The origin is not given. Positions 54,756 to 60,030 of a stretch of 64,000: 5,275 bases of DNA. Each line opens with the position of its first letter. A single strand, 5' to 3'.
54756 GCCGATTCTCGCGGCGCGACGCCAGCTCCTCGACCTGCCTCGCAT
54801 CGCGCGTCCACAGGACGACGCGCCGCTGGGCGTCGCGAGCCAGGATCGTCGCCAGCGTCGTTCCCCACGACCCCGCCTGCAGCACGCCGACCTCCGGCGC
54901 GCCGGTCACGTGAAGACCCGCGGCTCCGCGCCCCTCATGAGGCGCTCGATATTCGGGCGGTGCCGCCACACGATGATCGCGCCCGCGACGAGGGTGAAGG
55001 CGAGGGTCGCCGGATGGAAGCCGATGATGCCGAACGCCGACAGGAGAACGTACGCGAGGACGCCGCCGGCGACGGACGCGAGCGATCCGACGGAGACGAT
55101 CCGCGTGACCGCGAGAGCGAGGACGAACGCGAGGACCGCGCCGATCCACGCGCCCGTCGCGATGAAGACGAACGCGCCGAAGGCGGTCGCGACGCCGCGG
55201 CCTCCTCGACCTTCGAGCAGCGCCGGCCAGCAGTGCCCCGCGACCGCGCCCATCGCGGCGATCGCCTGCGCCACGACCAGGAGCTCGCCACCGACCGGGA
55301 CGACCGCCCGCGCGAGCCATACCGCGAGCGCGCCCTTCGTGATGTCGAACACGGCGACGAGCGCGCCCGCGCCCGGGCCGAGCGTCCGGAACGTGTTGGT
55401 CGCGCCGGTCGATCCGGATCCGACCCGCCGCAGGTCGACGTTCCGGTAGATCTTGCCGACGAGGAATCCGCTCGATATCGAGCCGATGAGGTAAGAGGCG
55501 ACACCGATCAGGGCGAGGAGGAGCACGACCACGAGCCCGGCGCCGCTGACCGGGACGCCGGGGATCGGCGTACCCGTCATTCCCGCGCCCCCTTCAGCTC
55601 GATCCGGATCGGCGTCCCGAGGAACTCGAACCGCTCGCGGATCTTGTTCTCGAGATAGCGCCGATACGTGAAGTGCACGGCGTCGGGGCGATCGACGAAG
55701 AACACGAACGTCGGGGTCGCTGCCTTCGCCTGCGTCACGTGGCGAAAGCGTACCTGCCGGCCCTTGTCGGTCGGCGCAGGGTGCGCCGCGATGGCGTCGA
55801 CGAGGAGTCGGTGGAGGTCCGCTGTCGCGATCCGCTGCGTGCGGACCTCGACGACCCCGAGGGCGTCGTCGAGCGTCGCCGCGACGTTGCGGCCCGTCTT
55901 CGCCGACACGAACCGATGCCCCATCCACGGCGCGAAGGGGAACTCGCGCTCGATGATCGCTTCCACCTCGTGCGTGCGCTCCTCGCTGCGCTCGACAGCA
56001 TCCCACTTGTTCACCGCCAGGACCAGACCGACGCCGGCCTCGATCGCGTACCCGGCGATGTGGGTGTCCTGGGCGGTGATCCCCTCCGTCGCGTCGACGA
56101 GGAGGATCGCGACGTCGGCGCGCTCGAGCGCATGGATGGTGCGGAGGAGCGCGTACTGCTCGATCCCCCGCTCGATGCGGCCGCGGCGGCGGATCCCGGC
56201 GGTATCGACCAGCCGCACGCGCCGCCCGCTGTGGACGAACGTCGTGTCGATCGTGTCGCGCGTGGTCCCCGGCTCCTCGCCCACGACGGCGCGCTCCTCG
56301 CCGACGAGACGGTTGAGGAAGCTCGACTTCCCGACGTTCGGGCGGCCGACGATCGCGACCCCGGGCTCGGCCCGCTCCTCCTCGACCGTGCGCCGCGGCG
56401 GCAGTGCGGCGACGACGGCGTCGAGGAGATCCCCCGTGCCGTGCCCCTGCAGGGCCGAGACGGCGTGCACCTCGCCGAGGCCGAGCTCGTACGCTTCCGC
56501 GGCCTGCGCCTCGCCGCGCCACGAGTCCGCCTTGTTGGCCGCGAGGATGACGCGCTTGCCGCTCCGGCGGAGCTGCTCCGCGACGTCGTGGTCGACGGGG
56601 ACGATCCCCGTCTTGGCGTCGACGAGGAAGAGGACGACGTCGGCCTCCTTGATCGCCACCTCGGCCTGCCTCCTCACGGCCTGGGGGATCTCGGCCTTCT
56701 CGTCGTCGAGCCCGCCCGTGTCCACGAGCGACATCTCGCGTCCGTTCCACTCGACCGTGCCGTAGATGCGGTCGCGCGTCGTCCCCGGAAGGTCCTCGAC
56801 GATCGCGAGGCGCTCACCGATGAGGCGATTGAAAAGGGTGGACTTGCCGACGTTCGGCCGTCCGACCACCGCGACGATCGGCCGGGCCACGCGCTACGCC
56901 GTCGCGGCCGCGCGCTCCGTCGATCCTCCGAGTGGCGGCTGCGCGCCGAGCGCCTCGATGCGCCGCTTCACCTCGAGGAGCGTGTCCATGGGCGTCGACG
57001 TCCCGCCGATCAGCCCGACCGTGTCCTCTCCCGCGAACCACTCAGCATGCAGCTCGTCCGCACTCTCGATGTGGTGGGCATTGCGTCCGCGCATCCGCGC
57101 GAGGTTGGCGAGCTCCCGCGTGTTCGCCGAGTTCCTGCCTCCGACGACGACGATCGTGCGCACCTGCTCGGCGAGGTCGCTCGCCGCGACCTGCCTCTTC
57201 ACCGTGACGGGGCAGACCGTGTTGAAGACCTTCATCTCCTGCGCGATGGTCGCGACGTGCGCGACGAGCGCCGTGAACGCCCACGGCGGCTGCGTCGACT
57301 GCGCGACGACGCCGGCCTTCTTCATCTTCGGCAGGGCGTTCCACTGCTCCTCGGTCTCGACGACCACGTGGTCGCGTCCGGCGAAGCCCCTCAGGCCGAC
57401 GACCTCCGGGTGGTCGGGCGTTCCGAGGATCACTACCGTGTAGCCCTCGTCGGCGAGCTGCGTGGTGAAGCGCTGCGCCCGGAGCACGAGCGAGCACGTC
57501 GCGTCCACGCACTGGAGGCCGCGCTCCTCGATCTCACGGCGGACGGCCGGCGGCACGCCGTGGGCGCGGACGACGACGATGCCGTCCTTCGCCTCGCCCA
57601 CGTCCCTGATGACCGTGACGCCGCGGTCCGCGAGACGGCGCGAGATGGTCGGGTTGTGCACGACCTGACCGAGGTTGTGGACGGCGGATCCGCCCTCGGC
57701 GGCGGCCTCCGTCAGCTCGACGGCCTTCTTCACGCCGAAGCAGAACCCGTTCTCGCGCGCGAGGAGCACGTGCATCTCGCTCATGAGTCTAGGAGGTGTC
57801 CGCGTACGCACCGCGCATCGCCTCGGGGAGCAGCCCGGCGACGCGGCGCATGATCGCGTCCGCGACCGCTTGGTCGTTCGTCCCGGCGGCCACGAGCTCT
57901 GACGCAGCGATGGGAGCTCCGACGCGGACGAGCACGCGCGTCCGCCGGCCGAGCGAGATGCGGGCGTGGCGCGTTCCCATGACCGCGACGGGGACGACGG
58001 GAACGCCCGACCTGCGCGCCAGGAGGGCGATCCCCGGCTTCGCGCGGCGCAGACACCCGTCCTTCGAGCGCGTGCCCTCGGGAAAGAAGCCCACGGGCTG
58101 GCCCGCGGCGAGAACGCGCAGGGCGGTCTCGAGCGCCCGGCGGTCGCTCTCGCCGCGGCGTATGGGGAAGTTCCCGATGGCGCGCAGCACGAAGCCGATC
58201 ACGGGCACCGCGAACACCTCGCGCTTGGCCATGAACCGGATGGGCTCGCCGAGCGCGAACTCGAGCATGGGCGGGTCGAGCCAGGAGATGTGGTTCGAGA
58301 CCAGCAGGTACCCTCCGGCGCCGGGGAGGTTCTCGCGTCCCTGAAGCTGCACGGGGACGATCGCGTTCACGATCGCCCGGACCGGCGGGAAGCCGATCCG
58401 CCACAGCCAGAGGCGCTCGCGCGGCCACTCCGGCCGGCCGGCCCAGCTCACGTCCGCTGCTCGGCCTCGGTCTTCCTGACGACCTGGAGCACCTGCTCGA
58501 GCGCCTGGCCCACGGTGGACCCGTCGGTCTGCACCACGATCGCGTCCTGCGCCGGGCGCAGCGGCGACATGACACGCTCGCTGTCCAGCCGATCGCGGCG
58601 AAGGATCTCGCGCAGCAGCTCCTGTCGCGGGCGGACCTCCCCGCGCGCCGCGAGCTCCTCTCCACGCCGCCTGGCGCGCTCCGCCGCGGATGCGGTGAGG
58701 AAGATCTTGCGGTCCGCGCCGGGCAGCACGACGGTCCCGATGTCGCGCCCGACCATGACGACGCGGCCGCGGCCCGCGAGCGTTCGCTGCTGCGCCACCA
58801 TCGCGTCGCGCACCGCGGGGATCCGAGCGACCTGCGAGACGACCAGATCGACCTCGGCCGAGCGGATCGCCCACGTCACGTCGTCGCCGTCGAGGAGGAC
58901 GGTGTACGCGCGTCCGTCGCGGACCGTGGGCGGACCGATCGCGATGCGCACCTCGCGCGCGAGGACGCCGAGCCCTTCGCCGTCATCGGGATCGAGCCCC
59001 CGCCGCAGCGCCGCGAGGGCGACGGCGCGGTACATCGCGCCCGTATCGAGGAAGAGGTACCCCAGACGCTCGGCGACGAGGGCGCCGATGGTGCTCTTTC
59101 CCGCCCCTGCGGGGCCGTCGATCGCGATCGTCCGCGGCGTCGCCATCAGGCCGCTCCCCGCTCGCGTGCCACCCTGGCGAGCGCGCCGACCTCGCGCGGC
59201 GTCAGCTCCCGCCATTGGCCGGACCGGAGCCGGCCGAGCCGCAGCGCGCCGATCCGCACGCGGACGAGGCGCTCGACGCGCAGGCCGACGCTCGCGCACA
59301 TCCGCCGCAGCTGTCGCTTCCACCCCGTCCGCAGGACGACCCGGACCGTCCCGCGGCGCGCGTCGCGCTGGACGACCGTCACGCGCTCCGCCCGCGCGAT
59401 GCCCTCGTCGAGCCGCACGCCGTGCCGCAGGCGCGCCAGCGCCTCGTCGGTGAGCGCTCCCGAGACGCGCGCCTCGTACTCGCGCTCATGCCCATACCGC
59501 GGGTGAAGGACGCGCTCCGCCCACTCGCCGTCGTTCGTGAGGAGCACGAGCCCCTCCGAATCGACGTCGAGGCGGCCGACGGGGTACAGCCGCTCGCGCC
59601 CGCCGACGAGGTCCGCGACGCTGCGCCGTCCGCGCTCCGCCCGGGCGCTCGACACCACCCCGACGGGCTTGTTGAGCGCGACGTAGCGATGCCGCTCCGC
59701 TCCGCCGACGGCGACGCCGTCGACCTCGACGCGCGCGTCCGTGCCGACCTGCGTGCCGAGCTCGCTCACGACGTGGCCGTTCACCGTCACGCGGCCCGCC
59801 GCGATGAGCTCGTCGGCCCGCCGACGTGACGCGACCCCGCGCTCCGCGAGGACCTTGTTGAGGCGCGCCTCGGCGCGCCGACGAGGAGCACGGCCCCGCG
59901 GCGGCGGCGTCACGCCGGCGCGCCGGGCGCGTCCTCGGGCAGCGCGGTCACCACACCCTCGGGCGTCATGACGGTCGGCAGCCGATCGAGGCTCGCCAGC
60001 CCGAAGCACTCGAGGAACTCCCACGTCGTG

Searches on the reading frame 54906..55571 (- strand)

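Call 71: search_protein_families(library=pfam, proteins=[window:54906-55571:-], max_evalue=0.001)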
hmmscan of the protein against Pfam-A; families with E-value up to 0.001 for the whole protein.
window:54906-55571:- (221 aa): 1 family
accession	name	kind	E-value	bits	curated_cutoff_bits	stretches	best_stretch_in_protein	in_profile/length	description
PF02660.20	G3P_acyltransf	-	1.1e-44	152.8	24.1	1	26-211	2-164/164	Glycerol-3-phosphate acyltransferase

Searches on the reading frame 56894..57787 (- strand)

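Call 71: search_protein_families(library=pfam, proteins=[window:56894-57787:-], max_evalue=0.001)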
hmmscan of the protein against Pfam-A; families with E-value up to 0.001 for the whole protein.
window:56894-57787:- (297 aa): 1 family
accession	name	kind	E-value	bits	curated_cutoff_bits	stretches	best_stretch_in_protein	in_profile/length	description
PF02401.23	LYTB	-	1.6e-79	267.4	24.5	1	7-277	1-266/267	LytB protein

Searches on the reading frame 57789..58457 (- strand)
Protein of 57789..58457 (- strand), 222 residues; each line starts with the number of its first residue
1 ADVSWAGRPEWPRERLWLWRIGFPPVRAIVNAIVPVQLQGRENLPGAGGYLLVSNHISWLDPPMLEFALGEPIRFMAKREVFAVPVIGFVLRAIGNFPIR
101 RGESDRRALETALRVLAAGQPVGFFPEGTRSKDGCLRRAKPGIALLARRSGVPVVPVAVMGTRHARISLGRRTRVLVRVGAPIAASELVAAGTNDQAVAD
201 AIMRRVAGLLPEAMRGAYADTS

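Call 71: search_protein_families(library=pfam, proteins=[window:57789-58457:-], max_evalue=0.001)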
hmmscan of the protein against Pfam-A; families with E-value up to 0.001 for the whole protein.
window:57789-58457:- (222 aa): 1 family
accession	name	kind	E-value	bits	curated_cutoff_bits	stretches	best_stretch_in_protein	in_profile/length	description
PF01553.26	Acyltransferase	-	4.5e-33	114.3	23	1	36-159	2-131/132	Acyltransferase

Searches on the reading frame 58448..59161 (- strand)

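Call 71: search_protein_families(library=pfam, proteins=[window:58448-59161:-], max_evalue=0.001)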
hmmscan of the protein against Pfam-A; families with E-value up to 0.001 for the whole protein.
window:58448-59161:- (237 aa): 5 families
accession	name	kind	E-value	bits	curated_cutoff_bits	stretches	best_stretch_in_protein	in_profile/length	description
PF02224.24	Cytidylate_kin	-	1.9e-66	224.3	26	1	12-229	1-210/211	Cytidylate kinase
PF13189.12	Cytidylate_kin2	-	1.4e-07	32.3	28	1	12-47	2-37/176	Cytidylate kinase-like family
PF01202.28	SKI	-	0.00013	22.6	22.1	1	19-41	2-24/159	Shikimate kinase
PF13238.12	AAA_18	-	0.00022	22.1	29.4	0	12-48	1-32/128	AAA domain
PF13207.12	AAA_17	-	0.00027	21.6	27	1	16-59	2-42/136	AAA domain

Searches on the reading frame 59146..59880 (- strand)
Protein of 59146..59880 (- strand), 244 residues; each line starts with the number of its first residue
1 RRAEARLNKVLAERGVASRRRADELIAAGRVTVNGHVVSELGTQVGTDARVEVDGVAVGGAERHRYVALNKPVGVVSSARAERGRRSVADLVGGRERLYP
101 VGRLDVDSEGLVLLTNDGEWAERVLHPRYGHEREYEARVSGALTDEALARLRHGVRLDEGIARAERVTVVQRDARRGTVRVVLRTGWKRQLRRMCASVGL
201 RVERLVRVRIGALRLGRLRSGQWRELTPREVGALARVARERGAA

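Call 71: search_protein_families(library=pfam, proteins=[window:59146-59880:-], max_evalue=0.001)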
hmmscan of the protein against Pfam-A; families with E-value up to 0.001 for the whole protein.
window:59146-59880:- (244 aa): 2 families
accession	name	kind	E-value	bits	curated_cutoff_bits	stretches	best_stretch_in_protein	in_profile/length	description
PF00849.27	PseudoU_synth_2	-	1.1e-21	78.1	26.8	1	66-197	2-152/152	RNA pseudouridylate synthase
PF01479.30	S4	-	5.6e-12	45.7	22.8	1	6-50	2-47/48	S4 domain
